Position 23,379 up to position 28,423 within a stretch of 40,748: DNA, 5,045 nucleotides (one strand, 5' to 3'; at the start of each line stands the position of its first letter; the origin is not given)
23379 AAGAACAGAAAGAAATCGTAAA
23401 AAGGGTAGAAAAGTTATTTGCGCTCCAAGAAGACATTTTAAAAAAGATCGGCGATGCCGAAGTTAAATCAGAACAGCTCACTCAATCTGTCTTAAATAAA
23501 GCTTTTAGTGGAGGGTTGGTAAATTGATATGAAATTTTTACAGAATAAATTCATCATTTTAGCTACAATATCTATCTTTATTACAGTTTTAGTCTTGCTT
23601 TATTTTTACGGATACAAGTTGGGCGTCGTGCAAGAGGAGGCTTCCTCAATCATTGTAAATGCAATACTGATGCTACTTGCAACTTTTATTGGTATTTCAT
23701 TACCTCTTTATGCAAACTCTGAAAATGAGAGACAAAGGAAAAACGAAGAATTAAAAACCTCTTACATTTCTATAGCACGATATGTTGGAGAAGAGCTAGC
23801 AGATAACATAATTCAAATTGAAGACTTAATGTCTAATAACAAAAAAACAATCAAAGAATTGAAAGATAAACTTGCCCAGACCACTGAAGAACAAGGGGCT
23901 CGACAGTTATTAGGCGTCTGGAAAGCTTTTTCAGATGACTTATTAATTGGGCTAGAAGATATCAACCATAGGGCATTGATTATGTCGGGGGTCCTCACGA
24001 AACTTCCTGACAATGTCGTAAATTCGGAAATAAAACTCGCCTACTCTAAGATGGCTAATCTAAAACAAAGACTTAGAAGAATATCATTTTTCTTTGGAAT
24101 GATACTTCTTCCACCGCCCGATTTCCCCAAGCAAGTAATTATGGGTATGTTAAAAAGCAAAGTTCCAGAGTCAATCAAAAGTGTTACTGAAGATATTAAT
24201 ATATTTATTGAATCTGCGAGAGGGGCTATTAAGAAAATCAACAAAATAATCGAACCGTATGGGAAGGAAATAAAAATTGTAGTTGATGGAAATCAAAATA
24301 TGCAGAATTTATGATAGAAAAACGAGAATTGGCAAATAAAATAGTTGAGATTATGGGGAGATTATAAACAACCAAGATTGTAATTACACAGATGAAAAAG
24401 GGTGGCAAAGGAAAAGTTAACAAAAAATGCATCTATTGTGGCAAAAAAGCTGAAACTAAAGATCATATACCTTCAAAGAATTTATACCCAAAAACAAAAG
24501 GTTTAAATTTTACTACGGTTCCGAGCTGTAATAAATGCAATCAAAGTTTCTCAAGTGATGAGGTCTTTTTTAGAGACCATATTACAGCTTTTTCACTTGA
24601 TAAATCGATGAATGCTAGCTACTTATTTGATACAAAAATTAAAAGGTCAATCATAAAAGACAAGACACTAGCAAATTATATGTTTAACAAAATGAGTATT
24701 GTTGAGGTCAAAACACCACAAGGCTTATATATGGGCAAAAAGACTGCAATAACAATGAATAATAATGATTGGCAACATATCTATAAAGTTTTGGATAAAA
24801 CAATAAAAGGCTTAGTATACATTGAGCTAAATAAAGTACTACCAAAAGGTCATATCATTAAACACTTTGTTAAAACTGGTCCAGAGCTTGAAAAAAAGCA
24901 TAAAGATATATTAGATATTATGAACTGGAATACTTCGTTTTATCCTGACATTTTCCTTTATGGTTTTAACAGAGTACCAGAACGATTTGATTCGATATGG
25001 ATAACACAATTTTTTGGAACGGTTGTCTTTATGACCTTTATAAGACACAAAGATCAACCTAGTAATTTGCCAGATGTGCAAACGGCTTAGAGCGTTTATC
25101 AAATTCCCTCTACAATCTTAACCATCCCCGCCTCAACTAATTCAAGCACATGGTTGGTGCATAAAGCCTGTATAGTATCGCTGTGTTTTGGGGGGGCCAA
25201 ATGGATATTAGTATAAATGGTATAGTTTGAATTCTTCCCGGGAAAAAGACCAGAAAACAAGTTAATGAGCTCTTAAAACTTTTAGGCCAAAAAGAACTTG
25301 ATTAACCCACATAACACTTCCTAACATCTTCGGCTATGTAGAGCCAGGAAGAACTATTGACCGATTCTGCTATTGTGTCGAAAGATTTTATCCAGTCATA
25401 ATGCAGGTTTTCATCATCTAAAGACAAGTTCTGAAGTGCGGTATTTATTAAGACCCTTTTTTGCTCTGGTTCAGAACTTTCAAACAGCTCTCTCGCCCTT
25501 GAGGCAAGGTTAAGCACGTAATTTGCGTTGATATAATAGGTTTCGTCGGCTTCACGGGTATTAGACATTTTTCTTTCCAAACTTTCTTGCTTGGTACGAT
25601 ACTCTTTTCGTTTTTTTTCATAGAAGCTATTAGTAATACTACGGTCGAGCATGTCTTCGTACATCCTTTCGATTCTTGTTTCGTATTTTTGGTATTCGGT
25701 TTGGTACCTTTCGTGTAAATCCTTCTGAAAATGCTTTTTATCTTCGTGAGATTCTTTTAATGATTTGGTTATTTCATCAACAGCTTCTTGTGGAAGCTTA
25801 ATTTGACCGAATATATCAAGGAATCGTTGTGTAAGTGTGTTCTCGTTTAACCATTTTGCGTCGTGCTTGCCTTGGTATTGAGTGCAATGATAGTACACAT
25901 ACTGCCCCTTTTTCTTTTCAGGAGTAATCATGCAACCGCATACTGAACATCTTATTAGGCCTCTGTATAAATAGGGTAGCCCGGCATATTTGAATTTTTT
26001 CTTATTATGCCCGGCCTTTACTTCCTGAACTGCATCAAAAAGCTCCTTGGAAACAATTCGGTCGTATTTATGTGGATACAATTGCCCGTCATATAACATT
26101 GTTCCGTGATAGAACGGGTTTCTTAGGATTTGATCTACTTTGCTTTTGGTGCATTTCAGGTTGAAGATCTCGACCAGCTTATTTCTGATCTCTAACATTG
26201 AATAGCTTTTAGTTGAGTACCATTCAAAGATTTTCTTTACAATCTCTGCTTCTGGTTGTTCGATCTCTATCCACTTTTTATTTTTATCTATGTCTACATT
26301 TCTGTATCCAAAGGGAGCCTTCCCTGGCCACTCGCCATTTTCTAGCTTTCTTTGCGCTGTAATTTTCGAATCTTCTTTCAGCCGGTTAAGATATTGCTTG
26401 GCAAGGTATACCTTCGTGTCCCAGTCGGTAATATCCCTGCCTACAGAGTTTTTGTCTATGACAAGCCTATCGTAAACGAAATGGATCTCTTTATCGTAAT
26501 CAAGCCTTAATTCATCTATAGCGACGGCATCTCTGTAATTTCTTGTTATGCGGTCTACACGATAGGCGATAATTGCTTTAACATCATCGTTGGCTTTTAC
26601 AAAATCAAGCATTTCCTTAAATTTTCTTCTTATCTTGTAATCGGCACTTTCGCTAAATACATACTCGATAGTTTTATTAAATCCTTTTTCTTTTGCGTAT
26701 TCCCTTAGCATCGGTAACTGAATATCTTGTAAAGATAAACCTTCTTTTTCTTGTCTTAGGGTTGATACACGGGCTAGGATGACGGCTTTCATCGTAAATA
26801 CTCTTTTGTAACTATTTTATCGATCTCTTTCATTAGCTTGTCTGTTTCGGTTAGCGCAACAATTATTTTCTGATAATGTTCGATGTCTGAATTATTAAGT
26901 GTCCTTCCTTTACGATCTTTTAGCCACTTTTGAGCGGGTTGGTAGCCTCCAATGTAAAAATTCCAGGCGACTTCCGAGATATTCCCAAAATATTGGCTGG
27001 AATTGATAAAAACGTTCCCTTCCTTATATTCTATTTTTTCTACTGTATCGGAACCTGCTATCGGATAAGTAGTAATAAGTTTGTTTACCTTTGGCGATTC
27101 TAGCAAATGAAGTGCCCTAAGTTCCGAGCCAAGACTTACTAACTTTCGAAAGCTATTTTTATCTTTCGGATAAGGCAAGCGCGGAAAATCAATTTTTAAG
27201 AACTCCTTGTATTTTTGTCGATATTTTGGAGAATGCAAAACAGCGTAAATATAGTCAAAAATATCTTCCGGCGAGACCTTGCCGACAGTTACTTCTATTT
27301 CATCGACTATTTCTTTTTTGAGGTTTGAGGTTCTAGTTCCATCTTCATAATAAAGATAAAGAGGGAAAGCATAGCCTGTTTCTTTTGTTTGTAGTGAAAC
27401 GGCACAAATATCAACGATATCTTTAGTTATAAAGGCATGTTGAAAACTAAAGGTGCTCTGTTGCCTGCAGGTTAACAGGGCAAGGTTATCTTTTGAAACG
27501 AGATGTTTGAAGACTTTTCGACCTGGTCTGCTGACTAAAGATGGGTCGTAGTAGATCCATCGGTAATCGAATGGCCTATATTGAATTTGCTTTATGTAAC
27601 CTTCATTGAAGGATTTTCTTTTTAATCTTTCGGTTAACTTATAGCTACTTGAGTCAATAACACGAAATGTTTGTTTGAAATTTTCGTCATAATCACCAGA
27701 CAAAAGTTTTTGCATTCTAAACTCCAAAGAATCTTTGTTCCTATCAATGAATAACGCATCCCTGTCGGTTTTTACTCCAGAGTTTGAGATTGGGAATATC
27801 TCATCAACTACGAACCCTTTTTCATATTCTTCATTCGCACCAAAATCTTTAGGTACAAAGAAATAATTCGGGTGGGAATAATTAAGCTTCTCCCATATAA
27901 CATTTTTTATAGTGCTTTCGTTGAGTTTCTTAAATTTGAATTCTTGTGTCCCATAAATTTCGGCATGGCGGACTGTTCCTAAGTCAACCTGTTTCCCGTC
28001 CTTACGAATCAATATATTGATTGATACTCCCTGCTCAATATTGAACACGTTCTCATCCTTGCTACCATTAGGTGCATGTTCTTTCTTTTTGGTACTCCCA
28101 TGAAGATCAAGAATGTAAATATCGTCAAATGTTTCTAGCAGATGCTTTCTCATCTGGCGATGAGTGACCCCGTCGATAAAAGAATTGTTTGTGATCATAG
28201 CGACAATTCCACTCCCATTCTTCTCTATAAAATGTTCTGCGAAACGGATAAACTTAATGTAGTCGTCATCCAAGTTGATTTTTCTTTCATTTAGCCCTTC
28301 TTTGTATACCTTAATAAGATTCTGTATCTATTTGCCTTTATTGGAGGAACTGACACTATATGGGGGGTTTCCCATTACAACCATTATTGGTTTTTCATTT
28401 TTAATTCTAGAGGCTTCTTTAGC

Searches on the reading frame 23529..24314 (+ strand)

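Call 7: search_protein_families(library=pfam, proteins=[window:23529-24314:+])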
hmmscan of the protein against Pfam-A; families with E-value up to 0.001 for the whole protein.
window:23529-24314:+ (261 aa): 1 family
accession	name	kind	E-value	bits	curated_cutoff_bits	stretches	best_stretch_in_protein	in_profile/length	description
PF07766.19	LETM1_RBD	-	0.00027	21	25.3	1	63-151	51-134/229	LETM1-like, RBD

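Call 108: search_protein_families(library=padloc, max_evalue=0.01, proteins=[window:23529-24314:+])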
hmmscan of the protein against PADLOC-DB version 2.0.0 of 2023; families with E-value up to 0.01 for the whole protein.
window:23529-24314:+ (261 aa): 0 families

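Call 109: search_protein_families(library=phrogs, max_evalue=0.01, proteins=[window:23529-24314:+])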
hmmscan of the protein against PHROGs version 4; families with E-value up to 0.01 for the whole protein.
window:23529-24314:+ (261 aa): 0 families

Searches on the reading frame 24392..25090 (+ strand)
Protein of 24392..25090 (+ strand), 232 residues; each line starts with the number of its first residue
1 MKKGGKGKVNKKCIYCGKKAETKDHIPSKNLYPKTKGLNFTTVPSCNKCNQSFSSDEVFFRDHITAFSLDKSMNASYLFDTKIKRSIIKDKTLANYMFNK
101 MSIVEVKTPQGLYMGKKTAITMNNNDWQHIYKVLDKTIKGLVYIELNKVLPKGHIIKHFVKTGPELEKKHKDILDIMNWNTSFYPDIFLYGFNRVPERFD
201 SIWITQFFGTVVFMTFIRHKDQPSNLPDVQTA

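Call 8: search_protein_families(library=pfam, proteins=[window:24392-25090:+])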
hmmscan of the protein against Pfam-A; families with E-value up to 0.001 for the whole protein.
window:24392-25090:+ (232 aa): 1 family
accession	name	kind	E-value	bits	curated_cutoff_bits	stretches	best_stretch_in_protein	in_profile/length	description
PF14279.12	HNH_5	-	0.00067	20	27.5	0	13-54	1-44/56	HNH endonuclease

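Call 108: search_protein_families(library=padloc, max_evalue=0.01, proteins=[window:24392-25090:+])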
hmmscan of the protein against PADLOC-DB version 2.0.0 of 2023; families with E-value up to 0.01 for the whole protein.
window:24392-25090:+ (232 aa): 14 families
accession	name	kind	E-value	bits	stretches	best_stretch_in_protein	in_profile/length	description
PDLC04256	PDC-M01B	-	2e-05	22.3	1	10-56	105-152/285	-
PDLC04264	PDC-M01B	-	2.3e-05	22.4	1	9-52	99-143/282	-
PDLC04253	PDC-M01B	-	0.00032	18.1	1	10-55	105-151/366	-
PDLC04248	PDC-M01B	-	0.00057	17.9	1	9-53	33-78/216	-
PDLC04266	PDC-M01B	-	0.00061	17.5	1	9-52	93-137/281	-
PDLC04252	PDC-M01B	-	0.00068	16.8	1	9-52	94-138/294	-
PDLC04743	PDC-M62B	-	0.0013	16.5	1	20-91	144-211/328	-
PDLC04742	PDC-M62B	-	0.0013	16.2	1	20-101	146-221/337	-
PDLC00340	PtuB1|PtuB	-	0.0014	16.2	1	10-71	66-128/268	Unknown function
PDLC04262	PDC-M01B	-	0.0015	16.3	1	9-53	78-123/259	-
PDLC04259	PDC-M01B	-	0.0022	16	1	10-84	94-169/277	-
PDLC04251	PDC-M01B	-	0.0022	15.4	1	10-103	98-200/279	-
PDLC04247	PDC-M01B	-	0.0035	15.2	1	10-52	100-143/286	-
PDLC04741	PDC-M62B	-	0.0074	13.7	1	22-87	208-272/401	-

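Call 109: search_protein_families(library=phrogs, max_evalue=0.01, proteins=[window:24392-25090:+])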
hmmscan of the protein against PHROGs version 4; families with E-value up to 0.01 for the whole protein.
window:24392-25090:+ (232 aa): 3 families
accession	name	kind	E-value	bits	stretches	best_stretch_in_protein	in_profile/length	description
phrog_10378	-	DNA, RNA and nucleotide metabolism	2.4e-06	28.4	1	10-62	105-158/296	HNH endonuclease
phrog_2214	-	DNA, RNA and nucleotide metabolism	2.1e-05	24.9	1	6-130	189-317/429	HNH endonuclease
phrog_36777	-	unknown function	0.0024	19.1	1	12-60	2-55/132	-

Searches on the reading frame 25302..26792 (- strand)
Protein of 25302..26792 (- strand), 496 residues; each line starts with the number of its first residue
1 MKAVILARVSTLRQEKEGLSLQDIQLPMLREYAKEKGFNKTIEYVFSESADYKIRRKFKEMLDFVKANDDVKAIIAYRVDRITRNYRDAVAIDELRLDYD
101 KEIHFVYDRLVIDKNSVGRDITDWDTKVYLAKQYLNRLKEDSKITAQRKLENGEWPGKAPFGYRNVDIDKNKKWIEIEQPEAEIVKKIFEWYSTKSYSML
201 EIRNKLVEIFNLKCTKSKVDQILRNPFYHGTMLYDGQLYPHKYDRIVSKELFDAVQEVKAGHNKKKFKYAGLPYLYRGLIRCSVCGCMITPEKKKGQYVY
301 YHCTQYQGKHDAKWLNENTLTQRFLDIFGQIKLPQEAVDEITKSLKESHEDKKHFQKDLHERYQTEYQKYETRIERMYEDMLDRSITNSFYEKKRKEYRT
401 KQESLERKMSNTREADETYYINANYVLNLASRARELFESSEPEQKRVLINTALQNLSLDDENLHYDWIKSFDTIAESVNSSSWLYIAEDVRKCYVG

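Call 8: search_protein_families(library=pfam, proteins=[window:25302-26792:-])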
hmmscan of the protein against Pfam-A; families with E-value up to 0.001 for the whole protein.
window:25302-26792:- (496 aa): 3 families
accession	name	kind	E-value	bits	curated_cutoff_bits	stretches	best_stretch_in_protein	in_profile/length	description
PF07508.19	Recombinase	-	1e-13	51.8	21.1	1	181-259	3-99/102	Recombinase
PF00239.26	Resolvase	-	4.6e-11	43.4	23.3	1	3-115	1-106/145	Resolvase, N terminal domain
PF13408.12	Zn_ribbon_recom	-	5.4e-08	33.5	25.3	1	275-325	1-54/58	Recombinase zinc beta ribbon domain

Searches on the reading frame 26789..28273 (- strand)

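Call 8: search_protein_families(library=pfam, proteins=[window:26789-28273:-])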
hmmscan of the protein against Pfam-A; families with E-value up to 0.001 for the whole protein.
window:26789-28273:- (494 aa): 1 family
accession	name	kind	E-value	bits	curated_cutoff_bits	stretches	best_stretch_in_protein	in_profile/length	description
PF18135.7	Type_ISP_C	-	3.1e-91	306.4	25.9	1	158-483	1-342/342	Type ISP C-terminal specificity domain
